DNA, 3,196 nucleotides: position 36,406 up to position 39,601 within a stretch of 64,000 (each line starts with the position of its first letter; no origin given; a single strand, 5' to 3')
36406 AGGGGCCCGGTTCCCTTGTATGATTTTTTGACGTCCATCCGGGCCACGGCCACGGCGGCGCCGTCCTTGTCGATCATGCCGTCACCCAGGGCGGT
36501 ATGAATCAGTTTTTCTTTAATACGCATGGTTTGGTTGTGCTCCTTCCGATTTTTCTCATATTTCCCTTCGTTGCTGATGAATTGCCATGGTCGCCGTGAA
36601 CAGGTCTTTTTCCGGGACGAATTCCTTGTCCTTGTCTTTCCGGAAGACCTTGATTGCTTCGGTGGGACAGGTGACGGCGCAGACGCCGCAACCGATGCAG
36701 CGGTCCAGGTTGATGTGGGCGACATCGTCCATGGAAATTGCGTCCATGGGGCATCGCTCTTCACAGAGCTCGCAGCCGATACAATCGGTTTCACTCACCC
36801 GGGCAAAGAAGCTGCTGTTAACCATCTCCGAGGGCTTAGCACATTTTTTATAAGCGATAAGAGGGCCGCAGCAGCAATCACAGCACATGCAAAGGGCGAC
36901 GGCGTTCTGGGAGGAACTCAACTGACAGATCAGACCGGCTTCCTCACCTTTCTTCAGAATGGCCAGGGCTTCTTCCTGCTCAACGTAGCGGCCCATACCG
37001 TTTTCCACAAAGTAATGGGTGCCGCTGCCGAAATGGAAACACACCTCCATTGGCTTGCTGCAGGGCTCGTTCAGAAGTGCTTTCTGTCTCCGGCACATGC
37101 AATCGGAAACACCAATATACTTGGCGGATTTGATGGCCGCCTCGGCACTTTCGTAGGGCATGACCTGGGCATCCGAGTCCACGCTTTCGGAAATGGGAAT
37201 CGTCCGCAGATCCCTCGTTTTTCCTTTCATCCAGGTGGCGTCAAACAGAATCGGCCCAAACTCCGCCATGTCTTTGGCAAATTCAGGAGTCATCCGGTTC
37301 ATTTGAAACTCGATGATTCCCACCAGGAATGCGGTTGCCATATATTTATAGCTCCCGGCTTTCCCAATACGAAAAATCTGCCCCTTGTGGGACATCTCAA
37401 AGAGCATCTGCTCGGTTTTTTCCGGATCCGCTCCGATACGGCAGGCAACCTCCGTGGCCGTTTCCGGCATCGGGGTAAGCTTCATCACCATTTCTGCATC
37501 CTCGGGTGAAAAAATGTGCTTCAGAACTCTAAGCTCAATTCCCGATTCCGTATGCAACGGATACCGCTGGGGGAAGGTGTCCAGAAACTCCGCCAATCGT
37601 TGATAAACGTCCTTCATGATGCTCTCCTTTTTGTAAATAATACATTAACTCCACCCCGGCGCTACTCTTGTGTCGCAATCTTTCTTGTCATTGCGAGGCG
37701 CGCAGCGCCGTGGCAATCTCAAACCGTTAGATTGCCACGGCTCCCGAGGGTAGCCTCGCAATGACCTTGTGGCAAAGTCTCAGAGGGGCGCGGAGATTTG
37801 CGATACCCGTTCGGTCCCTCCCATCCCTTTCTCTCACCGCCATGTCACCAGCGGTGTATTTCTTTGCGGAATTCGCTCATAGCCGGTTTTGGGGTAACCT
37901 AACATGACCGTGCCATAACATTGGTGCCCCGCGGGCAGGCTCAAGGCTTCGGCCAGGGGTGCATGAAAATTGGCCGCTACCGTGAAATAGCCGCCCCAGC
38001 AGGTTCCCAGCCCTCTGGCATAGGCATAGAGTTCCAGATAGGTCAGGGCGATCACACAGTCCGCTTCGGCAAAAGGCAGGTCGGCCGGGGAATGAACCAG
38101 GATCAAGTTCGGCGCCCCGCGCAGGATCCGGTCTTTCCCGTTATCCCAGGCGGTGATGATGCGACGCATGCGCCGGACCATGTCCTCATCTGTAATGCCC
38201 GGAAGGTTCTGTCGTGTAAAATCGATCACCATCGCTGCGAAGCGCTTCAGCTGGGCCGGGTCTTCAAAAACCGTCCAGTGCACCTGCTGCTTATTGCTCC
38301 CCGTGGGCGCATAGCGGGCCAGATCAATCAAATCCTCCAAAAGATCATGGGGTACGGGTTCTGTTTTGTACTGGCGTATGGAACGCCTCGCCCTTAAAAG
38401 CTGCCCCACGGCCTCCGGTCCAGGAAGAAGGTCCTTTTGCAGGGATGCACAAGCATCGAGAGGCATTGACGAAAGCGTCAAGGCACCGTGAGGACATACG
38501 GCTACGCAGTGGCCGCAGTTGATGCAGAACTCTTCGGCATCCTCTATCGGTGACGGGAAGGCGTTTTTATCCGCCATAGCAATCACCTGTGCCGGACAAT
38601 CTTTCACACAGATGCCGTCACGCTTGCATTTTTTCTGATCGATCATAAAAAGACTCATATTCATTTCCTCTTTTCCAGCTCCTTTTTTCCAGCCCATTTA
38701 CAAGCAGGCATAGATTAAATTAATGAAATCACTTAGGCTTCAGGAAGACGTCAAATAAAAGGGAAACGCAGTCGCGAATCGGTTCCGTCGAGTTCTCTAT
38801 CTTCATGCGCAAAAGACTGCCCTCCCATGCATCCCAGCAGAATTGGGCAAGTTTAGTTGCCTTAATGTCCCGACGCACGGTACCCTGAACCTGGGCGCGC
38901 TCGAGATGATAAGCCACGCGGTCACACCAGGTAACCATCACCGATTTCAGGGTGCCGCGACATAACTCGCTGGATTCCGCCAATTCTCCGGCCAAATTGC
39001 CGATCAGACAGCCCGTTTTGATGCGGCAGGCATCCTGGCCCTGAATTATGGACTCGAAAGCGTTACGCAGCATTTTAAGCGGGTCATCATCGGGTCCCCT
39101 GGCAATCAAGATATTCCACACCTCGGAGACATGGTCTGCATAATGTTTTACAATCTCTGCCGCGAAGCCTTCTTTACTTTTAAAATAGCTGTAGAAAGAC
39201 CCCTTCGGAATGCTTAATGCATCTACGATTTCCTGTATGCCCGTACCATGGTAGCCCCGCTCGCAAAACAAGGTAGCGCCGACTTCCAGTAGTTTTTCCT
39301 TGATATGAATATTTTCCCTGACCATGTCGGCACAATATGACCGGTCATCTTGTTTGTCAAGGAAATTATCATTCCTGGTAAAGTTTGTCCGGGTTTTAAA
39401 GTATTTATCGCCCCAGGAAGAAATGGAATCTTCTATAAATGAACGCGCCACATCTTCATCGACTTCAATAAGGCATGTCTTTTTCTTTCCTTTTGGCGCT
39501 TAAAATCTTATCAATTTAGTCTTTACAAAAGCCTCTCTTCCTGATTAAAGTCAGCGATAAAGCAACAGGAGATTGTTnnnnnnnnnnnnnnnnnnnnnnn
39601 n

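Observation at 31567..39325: TetR-headed operon of uncharacterised redox proteins built around a double-length DUF362 protein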

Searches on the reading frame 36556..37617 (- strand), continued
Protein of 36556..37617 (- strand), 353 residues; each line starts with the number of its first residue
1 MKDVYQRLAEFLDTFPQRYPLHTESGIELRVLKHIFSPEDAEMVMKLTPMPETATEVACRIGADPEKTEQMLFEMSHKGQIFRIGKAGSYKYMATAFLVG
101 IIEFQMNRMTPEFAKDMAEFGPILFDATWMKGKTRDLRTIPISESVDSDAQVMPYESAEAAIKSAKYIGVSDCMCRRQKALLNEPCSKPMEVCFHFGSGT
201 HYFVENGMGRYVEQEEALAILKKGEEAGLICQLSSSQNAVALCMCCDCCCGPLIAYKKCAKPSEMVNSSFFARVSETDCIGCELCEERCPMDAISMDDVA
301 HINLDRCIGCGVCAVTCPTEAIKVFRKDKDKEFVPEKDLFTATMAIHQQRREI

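Call 75: search_protein_families(library=pfam, alignment_id=A5, max_evalue=0.0001)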
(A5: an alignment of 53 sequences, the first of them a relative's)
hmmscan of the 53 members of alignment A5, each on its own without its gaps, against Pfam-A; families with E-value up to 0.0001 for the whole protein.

A. member 1, L021:3514-4635:+ (374 aa): 5 families
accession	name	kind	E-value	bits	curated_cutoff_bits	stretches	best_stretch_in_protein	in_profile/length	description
PF12838.12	Fer4_7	-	1e-10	42.3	27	1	293-346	1-52/52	4Fe-4S dicluster domain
PF25160.1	LdpA_Fe-S-bd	-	1.2e-06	28.6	27.6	1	287-311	21-45/49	LdpA Fe-S cluster-binding domain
PF13187.11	Fer4_9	-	2.1e-06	28.1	27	1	293-346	1-51/52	4Fe-4S dicluster domain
PF00037.32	Fer4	-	6.3e-06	26.2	21.1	1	291-309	5-23/24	4Fe-4S binding domain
PF13237.11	Fer4_10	-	1.1e-05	25.6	25.5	1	291-342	6-52/53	4Fe-4S dicluster domain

B. families by the number of members that match (of 53 scanned): 76 families (the first 25 are shown)
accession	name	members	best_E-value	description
PF05099.18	TerB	3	4e-20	Tellurite resistance protein TerB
PF00226.36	DnaJ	3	1.5e-14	DnaJ domain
PF03060.21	NMO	2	2.7e-61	Nitronate monooxygenase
PF00478.31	IMPDH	2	4.3e-11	IMP dehydrogenase / GMP reductase domain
PF00501.34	AMP-binding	1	9.6e-85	AMP-binding enzyme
PF00724.26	Oxidored_FMN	1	2.2e-60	NADH:flavin oxidoreductase / NADH oxidase family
PF03054.22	tRNA_Me_trans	1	4.6e-56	tRNA methyl transferase HUP domain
PF00072.30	Response_reg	1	9.6e-53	Response regulator receiver domain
PF11794.13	HpaB_N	1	1.5e-47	4-hydroxyphenylacetate 3-hydroxylase N terminal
PF02146.23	SIR2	1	1e-44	Sir2 family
PF02633.19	Creatininase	1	7e-40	Creatinine amidohydrolase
PF13487.12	HD_5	1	1.6e-37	HD domain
PF00248.27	Aldo_ket_red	1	3.5e-37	Aldo/keto reductase family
PF12127.13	FloA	1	3.1e-36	Flotillin-like protein FloA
PF02596.20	DUF169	1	1.4e-35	Uncharacterised ArCR, COG2043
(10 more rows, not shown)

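Call 111: fold_search(model_id=the predicted structure, library=pdb)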
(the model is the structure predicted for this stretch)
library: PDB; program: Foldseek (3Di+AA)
matches with E <= 10: 1289; with E <= 0.001: 0
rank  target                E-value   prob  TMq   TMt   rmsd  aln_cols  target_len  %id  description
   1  8rvy_A                1.3e-03  1.00  0.17  0.09   8.7        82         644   28  CryoEM structure of the Elp-Hdr complex of Methanothermobacter marburgensis state 1 (composite structure) (released 2025-05-14)
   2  8rvu_A                3.3e-03  1.00  0.16  0.09   8.3        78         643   29  CryoEM structure of the Elp-Hdr complex of Methanothermobacter marburgensis state 2 (composite structure) (released 2025-05-14)
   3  7bkd_A                3.7e-03  1.00  0.16  0.09   8.4        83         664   26  Formate dehydrogenase - heterodisulfide reductase - formylmethanofuran dehydrogenase complex from Methanospirillum hun (released 2021-09-29)
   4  7bkb_A                6.6e-03  1.00  0.16  0.08   8.4        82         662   27  Formate dehydrogenase - heterodisulfide reductase - formylmethanofuran dehydrogenase complex from Methanospirillum hun (released 2021-09-29)
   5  7np8_A                8.2e-03  0.51  0.16  0.10  20.0       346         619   14  Crystal structure of the Coenzyme F420-dependent sulfite reductase from Methanocaldococcus jannaschii at 2.3-A resolut (released 2022-03-23)
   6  5t61_v                8.6e-03  0.75  0.19  0.19  26.6       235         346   14  TUNGSTEN-CONTAINING FORMYLMETHANOFURAN DEHYDROGENASE FROM METHANOTHERMOBACTER WOLFEII, TRICLINIC FORM AT 2.55 A (released 2016-10-19)
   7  5t61_j                9.1e-03  0.69  0.19  0.20  26.2       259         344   14  TUNGSTEN-CONTAINING FORMYLMETHANOFURAN DEHYDROGENASE FROM METHANOTHERMOBACTER WOLFEII, TRICLINIC FORM AT 2.55 A (released 2016-10-19)
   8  9bt4_G                1.2e-02  1.00  0.17  0.67   1.7        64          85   31  Pyruvate:Ferredoxin Oxidoreductase from Methanosarcina acetivorans (released 2024-10-09)
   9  5t61_R                1.3e-02  0.85  0.19  0.20  24.3       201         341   16  TUNGSTEN-CONTAINING FORMYLMETHANOFURAN DEHYDROGENASE FROM METHANOTHERMOBACTER WOLFEII, TRICLINIC FORM AT 2.55 A (released 2016-10-19)
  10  5t61_X                1.3e-02  0.69  0.19  0.20  26.6       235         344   14  TUNGSTEN-CONTAINING FORMYLMETHANOFURAN DEHYDROGENASE FROM METHANOTHERMOBACTER WOLFEII, TRICLINIC FORM AT 2.55 A (released 2016-10-19)
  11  7q4w_B                1.4e-02  1.00  0.16  0.12   3.1        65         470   29  CryoEM structure of electron bifurcating Fe-Fe hydrogenase HydABC complex A. woodii in the oxidised state (released 2023-02-15)
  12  5exe_B                2.0e-02  1.00  0.17  0.20   1.4        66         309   23  Crystal structure of oxalate oxidoreductase from Moorella thermoacetica bound with carboxy-TPP adduct (released 2015-12-30)
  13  5t5i_F                2.0e-02  0.75  0.19  0.20  28.2       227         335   14  TUNGSTEN-CONTAINING FORMYLMETHANOFURAN DEHYDROGENASE FROM METHANOTHERMOBACTER WOLFEII, ORTHORHOMBIC FORM AT 1.9 A (released 2016-10-19)
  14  5c4i_B                2.1e-02  1.00  0.18  0.21   1.7        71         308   21  Structure of an Oxalate Oxidoreductase (released 2015-07-01)
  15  5t5i_N                2.1e-02  0.80  0.20  0.21  28.4       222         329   14  TUNGSTEN-CONTAINING FORMYLMETHANOFURAN DEHYDROGENASE FROM METHANOTHERMOBACTER WOLFEII, ORTHORHOMBIC FORM AT 1.9 A (released 2016-10-19)
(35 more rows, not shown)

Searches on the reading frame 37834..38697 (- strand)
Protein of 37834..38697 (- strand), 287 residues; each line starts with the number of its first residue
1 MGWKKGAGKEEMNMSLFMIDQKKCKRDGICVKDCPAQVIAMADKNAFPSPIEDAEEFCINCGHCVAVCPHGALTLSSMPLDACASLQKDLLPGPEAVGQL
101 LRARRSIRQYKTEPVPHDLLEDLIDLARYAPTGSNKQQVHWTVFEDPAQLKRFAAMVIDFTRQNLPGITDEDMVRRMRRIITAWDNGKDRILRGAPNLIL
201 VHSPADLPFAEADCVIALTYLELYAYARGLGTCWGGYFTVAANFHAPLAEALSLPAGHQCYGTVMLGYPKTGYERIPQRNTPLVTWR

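Call 4: search_protein_families(library=pfam, proteins=[window:37834-38697:-], max_evalue=0.01)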
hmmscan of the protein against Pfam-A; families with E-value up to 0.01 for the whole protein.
window:37834-38697:- (287 aa): 11 families
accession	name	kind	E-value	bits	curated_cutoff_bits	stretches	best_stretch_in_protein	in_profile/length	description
PF00881.29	Nitroreductase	-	1.4e-31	110.4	23.5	1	101-268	1-167/167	Nitroreductase family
PF00037.32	Fer4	-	2.1e-10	40.4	21.1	2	55-74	5-24/24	4Fe-4S binding domain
PF12837.12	Fer4_6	-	1.7e-09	37.6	25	2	56-73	7-24/24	4Fe-4S binding domain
PF13237.11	Fer4_10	-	1e-08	35.4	25.5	1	19-69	4-53/53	4Fe-4S dicluster domain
PF14512.11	TM1586_NiRdase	-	1.2e-08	35.3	27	1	194-274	65-138/215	Putative TM nitroreductase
PF13187.11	Fer4_9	-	1.9e-08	34.6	27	1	24-72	5-51/52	4Fe-4S dicluster domain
PF12838.12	Fer4_7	-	3.1e-07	31.2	27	1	23-72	1-52/52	4Fe-4S dicluster domain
PF13484.11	Fer4_16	-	1.1e-06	29.8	30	1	58-86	2-30/66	4Fe-4S double cluster binding domain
PF12797.12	Fer4_2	-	2.1e-06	27.8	24.5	1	55-69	7-21/22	4Fe-4S binding domain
PF14697.11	Fer4_21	-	6.8e-06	26.6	35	1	18-74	2-58/59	4Fe-4S dicluster domain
PF25160.1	LdpA_Fe-S-bd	-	0.00018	21.7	27.6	1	24-74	5-44/49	LdpA Fe-S cluster-binding domain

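Call 5: search_protein_families(library=ncbifam, proteins=[window:37834-38697:-], max_evalue=0.01)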
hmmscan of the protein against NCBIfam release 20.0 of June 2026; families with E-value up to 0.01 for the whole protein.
window:37834-38697:- (287 aa): 75 families (the best 25 are shown)
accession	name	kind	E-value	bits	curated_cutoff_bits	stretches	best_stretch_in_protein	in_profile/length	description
TIGR02476.1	BluB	equivalog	4.4e-10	39.3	150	1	95-156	7-68/205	5,6-dimethylbenzimidazole synthase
NF043039.1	HgcAB_like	equivalog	9.2e-09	35.3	285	1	11-73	289-349/350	HgcAB-like fusion protein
TIGR03553.1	F420_FbiB_CTERM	equivalog_domain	1.3e-08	34.9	249.55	1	101-199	3-94/194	F420 biosynthesis protein FbiB, C-terminal domain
NF009810.0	PRK13294.1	equivalog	8.4e-08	31.5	304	1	100-279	257-440/449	coenzyme F420-0:L-glutamate ligase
TIGR02700.1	flavo_MJ0208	hypoth_equivalog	1.4e-07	31.1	251.35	1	17-73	143-194/234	dihydromethanopterin reductase (acceptor)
NF006221.0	PRK08348.1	subfamily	2e-07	30.8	124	1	18-82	40-101/136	NADH-plastoquinone oxidoreductase subunit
NF040864.1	HgcB_ferredoxin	equivalog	2.3e-07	30.6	99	1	14-77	6-65/93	mercury methylation ferredoxin HgcB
NF042909.1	FMH_DH_FwdF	exception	1.2e-06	27.8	375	1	18-77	253-315/336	tungsten-dependent formylmethanofuran dehydrogenase subunit FwdF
TIGR04395.1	cutC_activ_rSAM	equivalog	2.3e-06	27.1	360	1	17-76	49-106/309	choline TMA-lyase-activating enzyme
TIGR04105.1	FeFe_hydrog_B1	subfamily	3.6e-06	25.9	450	1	18-88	138-220/462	monomeric [FeFe] hydrogenase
NF007205.0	PRK09626.1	equivalog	3.7e-06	26.9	93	1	18-74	13-72/105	2-oxoglutarate-acceptor oxidoreductase subunit OorD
TIGR02179.1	PorD_KorD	subfamily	3.9e-06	26.9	60.05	1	15-44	48-77/78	2-oxoacid:acceptor oxidoreductase, delta subunit, pyruvate/2-ketoisovalerate family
NF043069.1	T4HPD_activ_SAM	equivalog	5.2e-06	26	425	1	17-75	46-99/299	trans-4-hydroxy-L-proline dehydratase activase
NF003768.0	PRK05365.1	equivalog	7.6e-06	25.5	152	1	95-155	12-72/200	malonic semialdehyde reductase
NF040770.1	hetero_SS_HdrA2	exception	8.8e-06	24.1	1100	1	8-77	563-627/777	CoB-CoM heterodisulfide reductase HdrA2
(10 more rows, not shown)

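Call 53: search_solved_structures(query=window:37834-38697:-, max_evalue=0.00001)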
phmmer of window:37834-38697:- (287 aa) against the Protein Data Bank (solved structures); distinct sequences matched with E-value up to 0.00001: 13.
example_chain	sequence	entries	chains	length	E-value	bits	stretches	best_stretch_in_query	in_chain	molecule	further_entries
9sw6_G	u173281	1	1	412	3.3e-15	59.4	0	19-79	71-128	Polyferredoxin protein MvhB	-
3ek3_A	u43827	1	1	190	2.1e-11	46.9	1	98-272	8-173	Nitroreductase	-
4xom_A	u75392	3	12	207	2.5e-08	36.8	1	99-269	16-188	Coenzyme F420:L-glutamate ligase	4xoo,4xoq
9sw6_H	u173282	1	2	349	3.2e-08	36.4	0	17-76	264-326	Tungsten formylmethanofuran dehydrogenase, subunit F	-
9sfi_O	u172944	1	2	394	4.5e-08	35.9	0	23-75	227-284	Ferredoxin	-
4dn2_A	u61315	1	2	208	8.5e-08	35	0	99-150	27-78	Nitroreductase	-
5t5i_F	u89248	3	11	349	1.4e-07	34.3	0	17-77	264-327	Tungsten formylmethanofuran dehydrogenase subunit fwdF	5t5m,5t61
5j62_A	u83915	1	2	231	2.1e-07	33.7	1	99-236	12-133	Putative reductase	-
8uc3_A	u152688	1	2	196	3e-06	30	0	99-155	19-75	Albonoursin synthase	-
3ge5_A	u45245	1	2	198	4.4e-06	29.4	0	98-154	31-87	putative NAD(P)H:FMN oxidoreductase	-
3g14_A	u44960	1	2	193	4.7e-06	29.3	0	99-278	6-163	Nitroreductase family protein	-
1nox_A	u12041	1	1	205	6e-06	29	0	101-278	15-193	NADH OXIDASE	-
9sfi_T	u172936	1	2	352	7.3e-06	28.7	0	17-89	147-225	4Fe-4S ferredoxin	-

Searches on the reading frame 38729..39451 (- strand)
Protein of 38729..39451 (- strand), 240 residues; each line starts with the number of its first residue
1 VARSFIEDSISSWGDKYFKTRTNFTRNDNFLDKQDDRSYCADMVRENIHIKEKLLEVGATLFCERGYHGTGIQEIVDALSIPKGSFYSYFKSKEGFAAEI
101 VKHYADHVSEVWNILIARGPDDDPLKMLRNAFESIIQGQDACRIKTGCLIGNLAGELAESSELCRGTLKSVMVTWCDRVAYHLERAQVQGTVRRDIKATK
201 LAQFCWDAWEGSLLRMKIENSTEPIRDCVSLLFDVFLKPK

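Call 4: search_protein_families(library=pfam, proteins=[window:38729-39451:-], max_evalue=0.01)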
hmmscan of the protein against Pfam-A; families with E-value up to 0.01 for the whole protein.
window:38729-39451:- (240 aa): 3 families
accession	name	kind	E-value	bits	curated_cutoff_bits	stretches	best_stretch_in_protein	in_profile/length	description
PF16925.10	TetR_C_13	-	1.7e-16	61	27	1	125-227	2-104/109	Tetracyclin repressor-like, C-terminal domain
PF00440.29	TetR_N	-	7.5e-13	48.5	24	1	54-100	1-47/47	Bacterial regulatory proteins, tetR family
PF21993.1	TetR_C_13_2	-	1.4e-11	44.9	27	1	124-228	1-100/103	Transcriptional regulator LmrA/YxaF-like, C-terminal domain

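Call 5: search_protein_families(library=ncbifam, proteins=[window:38729-39451:-], max_evalue=0.01)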
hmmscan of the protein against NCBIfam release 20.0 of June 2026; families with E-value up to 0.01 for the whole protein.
window:38729-39451:- (240 aa): 13 families
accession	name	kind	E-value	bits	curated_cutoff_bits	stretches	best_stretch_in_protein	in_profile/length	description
NF051457.1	acryl_TF_AcuR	equivalog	2.5e-42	144.5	247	1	43-231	11-198/204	acrylate utilization transcriptional regulator AcuR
NF058643.1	TranRegCurRPseudo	equivalog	3.5e-21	75.7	300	1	50-229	8-185/193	TetR family transcriptional repressor CurR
NF041196.1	ScbR_bind_reg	equivalog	1e-16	61.7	150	1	51-237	8-186/191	ScbR family autoregulator-binding transcription factor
NF037937.1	septum_RefZ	equivalog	7.3e-10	39.1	180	1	51-200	1-142/195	forespore capture DNA-binding protein RefZ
NF053731.1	TransRegFasRMycb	equivalog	1.8e-07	31.2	330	1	51-119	13-82/199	HTH-type transcriptional activator FasR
NF007949.0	PRK10668.1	equivalog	4.9e-07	29.4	271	1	50-136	12-97/216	multidrug efflux transporter transcriptional repressor AcrR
NF050111.1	TransRegSACE7040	equivalog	6.4e-07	29.5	250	1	51-121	3-73/186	SACE_7040 family transcriptional regulator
NF007430.0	PRK09975.1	equivalog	3.1e-06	26.5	274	1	46-133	8-94/220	acrEF/envCD operon transcriptional regulator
TIGR03968.1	mycofact_TetR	equivalog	5.9e-06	26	224.9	1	44-113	4-70/190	mycofactocin system transcriptional regulator MftR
NF051852.1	efflux_TF_MtrR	exception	2.6e-05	24.1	280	1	46-219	7-179/205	multidrug efflux system transcriptional repressor MtrR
NF053878.1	FATransRegFadRBac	equivalog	0.00056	19.7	200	1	53-111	7-65/190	fatty acid metabolism transcriptional regulator FadR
NF000040.3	Tn10_TetC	equivalog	0.00078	19.7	425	1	53-98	17-62/197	tetracyline resistance-associated transcriptional repressor TetC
NF011584.0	PRK15008.1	equivalog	0.0025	17.7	230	1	51-106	20-75/212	HTH-type transcriptional regulator RutR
